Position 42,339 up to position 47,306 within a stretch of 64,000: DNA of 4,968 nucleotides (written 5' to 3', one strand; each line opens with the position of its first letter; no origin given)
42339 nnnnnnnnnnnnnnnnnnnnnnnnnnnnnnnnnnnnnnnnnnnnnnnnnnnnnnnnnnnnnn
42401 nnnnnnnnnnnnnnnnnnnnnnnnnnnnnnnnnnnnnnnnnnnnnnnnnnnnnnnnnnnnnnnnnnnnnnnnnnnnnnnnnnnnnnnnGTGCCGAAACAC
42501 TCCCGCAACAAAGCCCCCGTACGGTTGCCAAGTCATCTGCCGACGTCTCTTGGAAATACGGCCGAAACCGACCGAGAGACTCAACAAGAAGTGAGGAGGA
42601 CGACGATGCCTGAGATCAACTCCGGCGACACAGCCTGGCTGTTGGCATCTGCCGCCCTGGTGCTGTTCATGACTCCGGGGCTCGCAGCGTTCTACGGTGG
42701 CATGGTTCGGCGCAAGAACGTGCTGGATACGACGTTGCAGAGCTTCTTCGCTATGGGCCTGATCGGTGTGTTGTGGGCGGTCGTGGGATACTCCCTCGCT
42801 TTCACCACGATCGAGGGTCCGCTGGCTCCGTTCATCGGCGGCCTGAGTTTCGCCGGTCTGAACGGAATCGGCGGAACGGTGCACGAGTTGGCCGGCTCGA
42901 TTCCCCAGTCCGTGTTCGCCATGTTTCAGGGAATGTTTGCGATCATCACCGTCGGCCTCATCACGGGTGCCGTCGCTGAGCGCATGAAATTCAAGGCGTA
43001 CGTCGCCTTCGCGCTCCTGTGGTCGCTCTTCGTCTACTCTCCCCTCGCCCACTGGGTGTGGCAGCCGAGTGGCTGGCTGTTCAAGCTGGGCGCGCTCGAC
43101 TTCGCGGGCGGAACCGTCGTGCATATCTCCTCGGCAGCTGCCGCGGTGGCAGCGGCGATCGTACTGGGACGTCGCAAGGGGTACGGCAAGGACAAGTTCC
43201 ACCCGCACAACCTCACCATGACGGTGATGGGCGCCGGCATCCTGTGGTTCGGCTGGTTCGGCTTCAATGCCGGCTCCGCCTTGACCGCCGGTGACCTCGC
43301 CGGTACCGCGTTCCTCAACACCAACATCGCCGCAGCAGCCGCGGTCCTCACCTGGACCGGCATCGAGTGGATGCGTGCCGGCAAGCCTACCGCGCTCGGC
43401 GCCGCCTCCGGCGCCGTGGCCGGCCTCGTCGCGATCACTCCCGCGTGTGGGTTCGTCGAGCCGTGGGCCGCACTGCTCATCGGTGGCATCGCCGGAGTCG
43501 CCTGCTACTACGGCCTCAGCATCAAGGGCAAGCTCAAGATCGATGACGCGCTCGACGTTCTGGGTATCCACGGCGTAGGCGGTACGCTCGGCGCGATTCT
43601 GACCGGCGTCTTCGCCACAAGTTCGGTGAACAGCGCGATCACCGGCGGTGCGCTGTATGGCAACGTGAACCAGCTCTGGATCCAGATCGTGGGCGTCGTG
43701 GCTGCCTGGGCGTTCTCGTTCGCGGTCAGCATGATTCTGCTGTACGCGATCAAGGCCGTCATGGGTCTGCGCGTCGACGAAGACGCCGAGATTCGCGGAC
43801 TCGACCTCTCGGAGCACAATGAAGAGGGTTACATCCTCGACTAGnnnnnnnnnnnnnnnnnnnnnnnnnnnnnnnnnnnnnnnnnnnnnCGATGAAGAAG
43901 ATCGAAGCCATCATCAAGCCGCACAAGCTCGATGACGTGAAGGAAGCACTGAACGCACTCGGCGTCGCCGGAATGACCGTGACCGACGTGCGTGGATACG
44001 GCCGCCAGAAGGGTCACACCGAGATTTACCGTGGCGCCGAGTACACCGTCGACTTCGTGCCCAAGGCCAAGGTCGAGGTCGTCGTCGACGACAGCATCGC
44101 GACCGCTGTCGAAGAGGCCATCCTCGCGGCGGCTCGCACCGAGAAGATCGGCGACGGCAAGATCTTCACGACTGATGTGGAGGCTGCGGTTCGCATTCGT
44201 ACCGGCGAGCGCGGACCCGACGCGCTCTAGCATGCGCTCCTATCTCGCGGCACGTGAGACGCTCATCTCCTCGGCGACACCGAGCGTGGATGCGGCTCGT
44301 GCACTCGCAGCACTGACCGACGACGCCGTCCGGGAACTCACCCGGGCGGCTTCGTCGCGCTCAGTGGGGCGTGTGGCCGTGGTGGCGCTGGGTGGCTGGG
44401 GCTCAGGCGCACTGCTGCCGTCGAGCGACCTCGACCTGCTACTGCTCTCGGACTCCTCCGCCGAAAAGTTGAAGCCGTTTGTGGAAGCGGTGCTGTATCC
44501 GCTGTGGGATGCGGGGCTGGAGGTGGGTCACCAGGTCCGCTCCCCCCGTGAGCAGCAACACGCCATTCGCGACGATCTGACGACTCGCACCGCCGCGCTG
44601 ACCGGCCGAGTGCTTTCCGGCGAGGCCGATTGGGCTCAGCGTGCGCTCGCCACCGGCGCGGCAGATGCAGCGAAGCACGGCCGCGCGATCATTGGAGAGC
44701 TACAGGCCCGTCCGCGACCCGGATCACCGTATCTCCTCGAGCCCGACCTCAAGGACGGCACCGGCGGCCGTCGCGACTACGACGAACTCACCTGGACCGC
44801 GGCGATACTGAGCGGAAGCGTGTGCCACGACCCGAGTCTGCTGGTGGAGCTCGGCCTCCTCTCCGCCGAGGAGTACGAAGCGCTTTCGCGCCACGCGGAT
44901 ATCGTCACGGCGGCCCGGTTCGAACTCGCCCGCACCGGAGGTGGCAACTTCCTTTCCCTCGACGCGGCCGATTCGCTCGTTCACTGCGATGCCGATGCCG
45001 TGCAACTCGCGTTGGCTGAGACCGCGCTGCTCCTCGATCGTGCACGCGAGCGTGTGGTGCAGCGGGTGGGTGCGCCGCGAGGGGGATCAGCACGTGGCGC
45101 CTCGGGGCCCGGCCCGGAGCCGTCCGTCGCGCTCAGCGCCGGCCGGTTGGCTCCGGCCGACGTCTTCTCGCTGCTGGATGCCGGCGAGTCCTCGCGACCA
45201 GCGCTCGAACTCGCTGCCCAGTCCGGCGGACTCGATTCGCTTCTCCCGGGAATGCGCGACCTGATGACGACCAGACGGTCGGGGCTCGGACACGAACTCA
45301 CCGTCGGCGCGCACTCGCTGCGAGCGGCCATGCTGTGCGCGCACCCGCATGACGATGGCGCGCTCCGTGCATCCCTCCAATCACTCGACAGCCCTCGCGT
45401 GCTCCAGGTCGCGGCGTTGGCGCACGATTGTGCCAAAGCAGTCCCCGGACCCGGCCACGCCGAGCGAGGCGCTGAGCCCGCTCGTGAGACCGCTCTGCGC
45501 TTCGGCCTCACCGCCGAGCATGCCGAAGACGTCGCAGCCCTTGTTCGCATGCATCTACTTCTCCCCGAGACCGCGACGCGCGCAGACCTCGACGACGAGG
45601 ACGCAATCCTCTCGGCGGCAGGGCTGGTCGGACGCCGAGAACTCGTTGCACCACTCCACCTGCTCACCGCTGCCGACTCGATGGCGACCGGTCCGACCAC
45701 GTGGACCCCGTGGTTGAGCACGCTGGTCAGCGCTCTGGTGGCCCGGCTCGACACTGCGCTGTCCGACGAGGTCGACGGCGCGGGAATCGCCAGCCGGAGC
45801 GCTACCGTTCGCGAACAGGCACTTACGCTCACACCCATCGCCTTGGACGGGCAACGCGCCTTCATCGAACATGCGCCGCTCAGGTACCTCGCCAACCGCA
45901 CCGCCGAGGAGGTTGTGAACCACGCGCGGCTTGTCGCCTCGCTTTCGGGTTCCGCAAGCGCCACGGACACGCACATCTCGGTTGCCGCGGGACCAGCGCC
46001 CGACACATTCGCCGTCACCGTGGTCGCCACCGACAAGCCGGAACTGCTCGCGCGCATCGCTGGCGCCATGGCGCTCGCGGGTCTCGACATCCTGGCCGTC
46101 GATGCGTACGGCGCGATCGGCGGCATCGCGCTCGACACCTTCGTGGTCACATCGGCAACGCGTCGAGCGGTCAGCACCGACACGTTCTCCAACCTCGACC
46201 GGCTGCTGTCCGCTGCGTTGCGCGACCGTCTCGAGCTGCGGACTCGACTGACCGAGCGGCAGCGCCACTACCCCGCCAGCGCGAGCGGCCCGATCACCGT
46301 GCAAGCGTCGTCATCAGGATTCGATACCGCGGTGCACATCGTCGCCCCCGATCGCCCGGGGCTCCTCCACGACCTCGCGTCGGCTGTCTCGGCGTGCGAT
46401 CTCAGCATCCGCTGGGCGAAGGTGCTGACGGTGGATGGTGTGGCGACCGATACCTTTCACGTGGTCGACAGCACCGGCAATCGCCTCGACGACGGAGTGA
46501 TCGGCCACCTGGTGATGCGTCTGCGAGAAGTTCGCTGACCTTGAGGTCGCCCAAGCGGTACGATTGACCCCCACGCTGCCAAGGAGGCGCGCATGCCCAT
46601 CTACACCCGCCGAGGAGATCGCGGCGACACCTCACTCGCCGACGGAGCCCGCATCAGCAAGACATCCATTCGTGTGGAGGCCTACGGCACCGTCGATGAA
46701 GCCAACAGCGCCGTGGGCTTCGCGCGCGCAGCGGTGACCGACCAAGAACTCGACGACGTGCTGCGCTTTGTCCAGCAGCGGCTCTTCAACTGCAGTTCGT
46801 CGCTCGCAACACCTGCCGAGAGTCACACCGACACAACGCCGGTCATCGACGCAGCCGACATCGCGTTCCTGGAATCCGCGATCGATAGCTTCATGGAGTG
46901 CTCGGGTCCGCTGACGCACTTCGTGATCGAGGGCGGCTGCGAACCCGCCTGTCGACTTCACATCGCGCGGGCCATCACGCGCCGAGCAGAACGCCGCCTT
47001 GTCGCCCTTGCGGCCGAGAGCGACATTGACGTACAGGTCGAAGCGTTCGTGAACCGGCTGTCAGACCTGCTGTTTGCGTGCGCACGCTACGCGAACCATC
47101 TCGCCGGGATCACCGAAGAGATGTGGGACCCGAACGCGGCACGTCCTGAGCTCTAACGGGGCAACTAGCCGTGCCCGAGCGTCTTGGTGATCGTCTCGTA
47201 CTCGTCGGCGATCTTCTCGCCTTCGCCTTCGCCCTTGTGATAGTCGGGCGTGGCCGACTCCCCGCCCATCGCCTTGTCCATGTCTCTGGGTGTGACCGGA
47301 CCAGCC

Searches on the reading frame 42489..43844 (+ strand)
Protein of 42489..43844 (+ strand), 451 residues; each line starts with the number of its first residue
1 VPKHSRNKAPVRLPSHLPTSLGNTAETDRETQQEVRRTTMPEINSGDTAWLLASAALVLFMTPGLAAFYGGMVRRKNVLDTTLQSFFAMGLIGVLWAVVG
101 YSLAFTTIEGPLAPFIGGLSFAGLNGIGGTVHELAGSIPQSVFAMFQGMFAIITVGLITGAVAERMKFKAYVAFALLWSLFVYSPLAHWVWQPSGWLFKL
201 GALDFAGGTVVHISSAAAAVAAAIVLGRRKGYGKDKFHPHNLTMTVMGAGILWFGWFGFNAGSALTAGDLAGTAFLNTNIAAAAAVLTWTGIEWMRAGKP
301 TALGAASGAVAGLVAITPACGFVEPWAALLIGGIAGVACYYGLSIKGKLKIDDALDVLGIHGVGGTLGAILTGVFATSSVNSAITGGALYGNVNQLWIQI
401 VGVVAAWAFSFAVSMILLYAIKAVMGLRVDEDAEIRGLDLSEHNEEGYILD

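Call 38: search_protein_families(library=pfam, proteins=[window:42489-43844:+], max_evalue=0.00001)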
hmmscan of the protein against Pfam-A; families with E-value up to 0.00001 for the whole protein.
window:42489-43844:+ (451 aa): 1 family
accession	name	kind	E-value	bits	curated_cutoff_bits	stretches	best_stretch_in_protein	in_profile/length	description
PF00909.26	Ammonium_transp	-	1.2e-131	439.6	23.2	1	49-448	1-399/399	Ammonium Transporter Family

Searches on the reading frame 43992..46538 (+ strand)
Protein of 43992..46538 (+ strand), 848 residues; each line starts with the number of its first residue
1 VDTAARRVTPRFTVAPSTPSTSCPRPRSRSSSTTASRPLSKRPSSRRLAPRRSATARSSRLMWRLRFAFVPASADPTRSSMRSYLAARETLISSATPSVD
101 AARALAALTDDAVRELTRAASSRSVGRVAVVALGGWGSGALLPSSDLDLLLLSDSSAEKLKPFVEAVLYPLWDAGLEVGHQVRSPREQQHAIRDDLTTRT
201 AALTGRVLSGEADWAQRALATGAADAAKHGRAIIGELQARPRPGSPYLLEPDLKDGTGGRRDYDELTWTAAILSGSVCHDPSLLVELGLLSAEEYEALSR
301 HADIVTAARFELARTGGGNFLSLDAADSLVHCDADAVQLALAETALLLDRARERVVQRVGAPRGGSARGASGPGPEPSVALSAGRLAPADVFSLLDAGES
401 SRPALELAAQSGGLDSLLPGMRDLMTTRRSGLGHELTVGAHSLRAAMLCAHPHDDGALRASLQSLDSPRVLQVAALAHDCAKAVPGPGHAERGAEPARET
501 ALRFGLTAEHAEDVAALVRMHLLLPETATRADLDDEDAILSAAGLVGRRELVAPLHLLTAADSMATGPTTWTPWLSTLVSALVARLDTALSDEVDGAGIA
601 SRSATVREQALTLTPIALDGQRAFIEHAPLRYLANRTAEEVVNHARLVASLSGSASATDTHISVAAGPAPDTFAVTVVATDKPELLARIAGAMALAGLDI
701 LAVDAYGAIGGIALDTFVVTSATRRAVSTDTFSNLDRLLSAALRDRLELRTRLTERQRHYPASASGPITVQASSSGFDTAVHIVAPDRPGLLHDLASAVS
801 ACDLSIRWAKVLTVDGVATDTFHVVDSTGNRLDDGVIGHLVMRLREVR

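Call 38: search_protein_families(library=pfam, proteins=[window:43992-46538:+], max_evalue=0.00001)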
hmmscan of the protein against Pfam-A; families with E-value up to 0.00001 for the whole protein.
window:43992-46538:+ (848 aa): 3 families
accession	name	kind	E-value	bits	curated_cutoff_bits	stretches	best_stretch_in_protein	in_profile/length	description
PF08335.16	GlnD_UR_UTase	-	1.6e-09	38.4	21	1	244-312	19-85/141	GlnD PII-uridylyltransferase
PF01842.31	ACT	-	2.4e-07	30.8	27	0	675-720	3-49/66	ACT domain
PF01966.28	HD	-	3.2e-07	31.1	22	1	439-543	2-110/116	HD domain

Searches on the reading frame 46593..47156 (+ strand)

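Call 38: search_protein_families(library=pfam, proteins=[window:46593-47156:+], max_evalue=0.00001)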
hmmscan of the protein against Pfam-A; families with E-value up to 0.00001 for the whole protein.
window:46593-47156:+ (187 aa): 1 family
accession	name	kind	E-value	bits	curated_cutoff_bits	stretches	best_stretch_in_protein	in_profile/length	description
PF01923.23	Cob_adeno_trans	-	1.8e-54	184.8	24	1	3-167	1-171/171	Cobalamin adenosyltransferase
